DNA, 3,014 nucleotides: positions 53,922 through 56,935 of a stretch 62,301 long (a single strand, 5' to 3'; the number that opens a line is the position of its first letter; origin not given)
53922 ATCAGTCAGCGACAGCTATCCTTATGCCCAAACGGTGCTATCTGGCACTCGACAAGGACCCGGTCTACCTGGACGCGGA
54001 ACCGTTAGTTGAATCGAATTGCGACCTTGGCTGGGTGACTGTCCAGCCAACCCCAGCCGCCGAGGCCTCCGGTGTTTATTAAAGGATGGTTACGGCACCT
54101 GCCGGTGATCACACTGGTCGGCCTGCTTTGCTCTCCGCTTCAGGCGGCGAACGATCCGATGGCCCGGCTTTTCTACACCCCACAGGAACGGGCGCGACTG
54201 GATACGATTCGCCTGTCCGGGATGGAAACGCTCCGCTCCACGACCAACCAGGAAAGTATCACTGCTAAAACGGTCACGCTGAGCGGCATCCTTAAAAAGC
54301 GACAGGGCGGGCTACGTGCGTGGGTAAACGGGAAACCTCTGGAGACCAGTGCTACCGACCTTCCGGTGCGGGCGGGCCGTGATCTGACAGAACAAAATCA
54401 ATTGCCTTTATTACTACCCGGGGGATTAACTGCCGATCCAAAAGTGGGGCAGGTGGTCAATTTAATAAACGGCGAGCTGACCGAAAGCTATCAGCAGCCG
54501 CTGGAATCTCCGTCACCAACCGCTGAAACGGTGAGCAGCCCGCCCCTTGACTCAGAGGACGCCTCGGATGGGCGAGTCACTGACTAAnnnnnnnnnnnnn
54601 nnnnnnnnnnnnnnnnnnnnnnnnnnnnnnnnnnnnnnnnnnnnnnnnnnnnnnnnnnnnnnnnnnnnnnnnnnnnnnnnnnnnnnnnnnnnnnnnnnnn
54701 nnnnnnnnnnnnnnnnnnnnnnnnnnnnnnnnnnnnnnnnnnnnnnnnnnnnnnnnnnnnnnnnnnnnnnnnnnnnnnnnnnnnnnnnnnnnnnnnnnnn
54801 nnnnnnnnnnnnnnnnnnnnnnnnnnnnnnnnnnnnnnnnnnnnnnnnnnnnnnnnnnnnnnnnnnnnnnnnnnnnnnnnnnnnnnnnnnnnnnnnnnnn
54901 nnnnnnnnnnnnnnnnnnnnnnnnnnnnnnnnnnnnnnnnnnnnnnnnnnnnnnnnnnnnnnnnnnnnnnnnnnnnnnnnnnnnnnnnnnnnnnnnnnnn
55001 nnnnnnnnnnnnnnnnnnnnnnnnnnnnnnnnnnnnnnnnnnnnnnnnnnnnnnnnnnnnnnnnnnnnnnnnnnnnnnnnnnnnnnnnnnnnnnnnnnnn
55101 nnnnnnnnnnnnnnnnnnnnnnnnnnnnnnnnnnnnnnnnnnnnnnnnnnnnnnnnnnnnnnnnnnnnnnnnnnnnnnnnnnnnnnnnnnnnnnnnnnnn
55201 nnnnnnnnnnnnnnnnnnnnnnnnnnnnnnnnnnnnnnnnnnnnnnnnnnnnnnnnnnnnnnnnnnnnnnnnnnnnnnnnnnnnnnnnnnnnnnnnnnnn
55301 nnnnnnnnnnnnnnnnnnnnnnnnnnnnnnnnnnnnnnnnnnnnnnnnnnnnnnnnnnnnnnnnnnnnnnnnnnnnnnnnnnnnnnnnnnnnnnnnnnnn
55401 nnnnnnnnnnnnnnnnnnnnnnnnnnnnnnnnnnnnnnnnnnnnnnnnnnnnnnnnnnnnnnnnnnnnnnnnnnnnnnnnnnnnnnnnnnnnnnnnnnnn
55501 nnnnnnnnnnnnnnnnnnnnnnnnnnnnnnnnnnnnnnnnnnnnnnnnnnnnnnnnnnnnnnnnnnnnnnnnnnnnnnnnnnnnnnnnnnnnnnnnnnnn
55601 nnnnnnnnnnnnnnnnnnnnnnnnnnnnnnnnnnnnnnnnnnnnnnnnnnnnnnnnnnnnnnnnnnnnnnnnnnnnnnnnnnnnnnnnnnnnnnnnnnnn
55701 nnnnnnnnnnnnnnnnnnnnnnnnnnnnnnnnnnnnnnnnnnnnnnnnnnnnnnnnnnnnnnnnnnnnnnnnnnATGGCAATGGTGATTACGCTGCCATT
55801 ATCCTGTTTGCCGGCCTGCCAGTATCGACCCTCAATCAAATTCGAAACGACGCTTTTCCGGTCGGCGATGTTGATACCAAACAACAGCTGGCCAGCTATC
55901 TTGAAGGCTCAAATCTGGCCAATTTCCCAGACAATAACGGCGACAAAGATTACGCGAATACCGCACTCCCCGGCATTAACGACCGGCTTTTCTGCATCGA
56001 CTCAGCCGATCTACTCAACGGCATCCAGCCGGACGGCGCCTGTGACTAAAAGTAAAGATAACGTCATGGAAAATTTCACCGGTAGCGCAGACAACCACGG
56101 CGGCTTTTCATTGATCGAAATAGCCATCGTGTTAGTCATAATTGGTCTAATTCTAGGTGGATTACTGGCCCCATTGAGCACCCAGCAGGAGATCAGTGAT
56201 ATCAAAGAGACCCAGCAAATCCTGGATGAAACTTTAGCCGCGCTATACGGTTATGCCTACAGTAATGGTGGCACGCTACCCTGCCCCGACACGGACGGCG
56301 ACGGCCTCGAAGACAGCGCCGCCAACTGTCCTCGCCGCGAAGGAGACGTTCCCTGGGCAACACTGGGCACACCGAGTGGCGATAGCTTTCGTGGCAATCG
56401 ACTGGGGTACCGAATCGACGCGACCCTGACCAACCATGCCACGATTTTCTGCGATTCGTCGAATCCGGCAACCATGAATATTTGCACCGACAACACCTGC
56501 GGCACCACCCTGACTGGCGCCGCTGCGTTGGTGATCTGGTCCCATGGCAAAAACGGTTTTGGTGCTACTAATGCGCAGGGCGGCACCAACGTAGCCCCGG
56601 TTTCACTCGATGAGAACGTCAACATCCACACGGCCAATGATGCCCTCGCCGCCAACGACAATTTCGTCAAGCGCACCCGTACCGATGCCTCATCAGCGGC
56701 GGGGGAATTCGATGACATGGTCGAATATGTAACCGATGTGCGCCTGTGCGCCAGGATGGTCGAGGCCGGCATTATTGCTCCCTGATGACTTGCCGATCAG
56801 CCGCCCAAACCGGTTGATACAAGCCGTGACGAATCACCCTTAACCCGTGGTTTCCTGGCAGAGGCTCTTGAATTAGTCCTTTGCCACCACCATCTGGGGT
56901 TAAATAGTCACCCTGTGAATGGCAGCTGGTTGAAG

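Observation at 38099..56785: Non-canonical type IV pilus / MSHA-like filament locus with a private regulatory and ABC module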

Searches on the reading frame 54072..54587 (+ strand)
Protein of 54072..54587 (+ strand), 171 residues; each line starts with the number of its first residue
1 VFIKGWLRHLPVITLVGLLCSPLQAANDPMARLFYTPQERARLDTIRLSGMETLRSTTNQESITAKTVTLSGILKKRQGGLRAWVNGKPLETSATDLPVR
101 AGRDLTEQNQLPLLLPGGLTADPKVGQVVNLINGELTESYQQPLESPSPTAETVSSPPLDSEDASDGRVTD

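Call 5: search_protein_families(library=ncbifam, proteins=[window:54072-54587:+], max_evalue=0.01)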
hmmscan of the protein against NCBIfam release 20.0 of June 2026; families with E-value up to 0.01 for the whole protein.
window:54072-54587:+ (171 aa): 0 families

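Call 7: search_protein_families(library=pfam, proteins=[window:54072-54587:+], max_evalue=1)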
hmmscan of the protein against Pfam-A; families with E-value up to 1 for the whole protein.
window:54072-54587:+ (171 aa): 0 families

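Call 60: search_solved_structures(query=A5, max_evalue=10)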
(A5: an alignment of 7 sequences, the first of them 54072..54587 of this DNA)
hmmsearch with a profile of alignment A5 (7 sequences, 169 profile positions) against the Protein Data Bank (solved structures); distinct sequences matched with E-value up to 10: 2.
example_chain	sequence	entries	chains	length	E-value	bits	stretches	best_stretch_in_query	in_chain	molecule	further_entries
6qrl_A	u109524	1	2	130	0.094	15.5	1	12-58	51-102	Hybrid kinase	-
6qrj_A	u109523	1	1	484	0.33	13.7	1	12-51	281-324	Hybrid kinase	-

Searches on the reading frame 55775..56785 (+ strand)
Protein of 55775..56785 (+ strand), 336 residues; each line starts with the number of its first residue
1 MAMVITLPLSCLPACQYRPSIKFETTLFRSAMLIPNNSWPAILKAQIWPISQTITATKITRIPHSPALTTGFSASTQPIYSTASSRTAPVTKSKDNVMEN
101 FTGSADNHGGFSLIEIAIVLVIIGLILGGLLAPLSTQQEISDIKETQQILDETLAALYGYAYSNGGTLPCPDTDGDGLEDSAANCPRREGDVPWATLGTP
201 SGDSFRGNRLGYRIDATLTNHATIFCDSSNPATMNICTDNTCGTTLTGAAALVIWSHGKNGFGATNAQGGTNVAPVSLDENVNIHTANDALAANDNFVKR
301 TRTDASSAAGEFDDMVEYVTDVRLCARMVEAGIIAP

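Call 5: search_protein_families(library=ncbifam, proteins=[window:55775-56785:+], max_evalue=0.01)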
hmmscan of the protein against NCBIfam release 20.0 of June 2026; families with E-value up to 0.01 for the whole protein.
window:55775-56785:+ (336 aa): 4 families
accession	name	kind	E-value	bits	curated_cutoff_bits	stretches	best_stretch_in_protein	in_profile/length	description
TIGR01708.2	typeII_sec_gspH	equivalog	2e-06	27.9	80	1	109-166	2-59/169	type II secretion system minor pseudopilin GspH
TIGR01710.1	typeII_sec_gspG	equivalog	0.00017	21.6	88.85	1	110-165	2-57/134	type II secretion system major pseudopilin GspG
TIGR02532.1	IV_pilin_GFxxxE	domain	0.00035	20.3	16.3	1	109-130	2-23/24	prepilin-type N-terminal cleavage/methylation domain-containing protein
NF041013.1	T4P_ComGE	equivalog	0.0054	16.8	49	1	110-155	5-51/83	competence type IV pilus minor pilin ComGE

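Call 7: search_protein_families(library=pfam, proteins=[window:55775-56785:+], max_evalue=1)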
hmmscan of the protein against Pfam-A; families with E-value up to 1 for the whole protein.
window:55775-56785:+ (336 aa): 4 families
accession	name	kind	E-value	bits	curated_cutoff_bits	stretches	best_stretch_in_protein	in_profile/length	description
PF07963.17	N_methyl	-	9.3e-06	25.4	21.2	1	107-131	3-27/27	Prokaryotic N-terminal methylation motif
PF02412.23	TSP_3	-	0.015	15.4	25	1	172-187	15-30/36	Thrombospondin type 3 repeat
PF14221.11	DUF4330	-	0.077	13.6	27.6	1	109-145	12-47/167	Domain of unknown function (DUF4330)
PF18884.5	TSP3_bac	-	0.49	10.7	25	1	172-181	1-10/22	Bacterial TSP3 repeat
